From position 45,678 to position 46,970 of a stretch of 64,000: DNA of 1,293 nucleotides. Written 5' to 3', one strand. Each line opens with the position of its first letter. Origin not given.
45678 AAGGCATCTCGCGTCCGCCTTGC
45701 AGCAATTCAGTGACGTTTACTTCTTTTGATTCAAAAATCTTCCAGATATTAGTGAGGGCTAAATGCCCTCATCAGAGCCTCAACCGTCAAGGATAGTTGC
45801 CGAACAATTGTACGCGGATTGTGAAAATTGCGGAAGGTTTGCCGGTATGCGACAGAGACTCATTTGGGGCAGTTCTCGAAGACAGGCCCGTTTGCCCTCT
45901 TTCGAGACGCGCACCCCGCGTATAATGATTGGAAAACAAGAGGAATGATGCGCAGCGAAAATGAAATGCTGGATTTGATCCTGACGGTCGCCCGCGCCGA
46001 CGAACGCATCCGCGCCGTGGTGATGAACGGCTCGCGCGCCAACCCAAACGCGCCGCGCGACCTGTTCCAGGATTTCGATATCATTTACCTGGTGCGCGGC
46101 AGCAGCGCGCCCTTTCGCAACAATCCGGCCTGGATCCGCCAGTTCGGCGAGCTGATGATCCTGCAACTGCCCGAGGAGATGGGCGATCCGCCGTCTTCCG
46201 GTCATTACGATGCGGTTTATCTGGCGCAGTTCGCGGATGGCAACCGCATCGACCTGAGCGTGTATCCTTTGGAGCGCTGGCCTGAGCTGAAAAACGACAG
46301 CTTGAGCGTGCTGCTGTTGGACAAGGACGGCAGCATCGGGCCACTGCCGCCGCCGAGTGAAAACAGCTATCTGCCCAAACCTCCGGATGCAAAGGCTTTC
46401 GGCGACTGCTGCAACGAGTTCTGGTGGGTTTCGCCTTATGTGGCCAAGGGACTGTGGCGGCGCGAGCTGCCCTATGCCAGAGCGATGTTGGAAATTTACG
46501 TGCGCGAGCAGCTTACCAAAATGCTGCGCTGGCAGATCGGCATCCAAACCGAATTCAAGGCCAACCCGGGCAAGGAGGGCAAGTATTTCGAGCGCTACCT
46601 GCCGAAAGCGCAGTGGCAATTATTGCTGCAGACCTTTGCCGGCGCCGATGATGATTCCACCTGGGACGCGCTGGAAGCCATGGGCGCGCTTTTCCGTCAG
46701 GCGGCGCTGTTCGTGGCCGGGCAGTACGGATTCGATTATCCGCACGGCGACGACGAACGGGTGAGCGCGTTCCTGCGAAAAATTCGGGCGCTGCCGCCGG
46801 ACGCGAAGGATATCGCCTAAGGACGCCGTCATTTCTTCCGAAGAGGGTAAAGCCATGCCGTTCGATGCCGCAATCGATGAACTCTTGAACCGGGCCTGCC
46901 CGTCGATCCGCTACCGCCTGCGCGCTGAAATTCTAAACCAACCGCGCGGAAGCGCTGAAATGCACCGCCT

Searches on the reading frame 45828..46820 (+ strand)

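Call 50: search_protein_families(library=pfam, proteins=[window:45828-46820:+], max_evalue=0.001)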
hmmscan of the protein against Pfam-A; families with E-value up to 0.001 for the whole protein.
window:45828-46820:+ (330 aa): 1 family
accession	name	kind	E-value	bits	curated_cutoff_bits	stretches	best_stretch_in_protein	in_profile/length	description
PF04439.18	Adenyl_transf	-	2.1e-106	355.6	22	1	41-318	1-278/279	Streptomycin adenylyltransferase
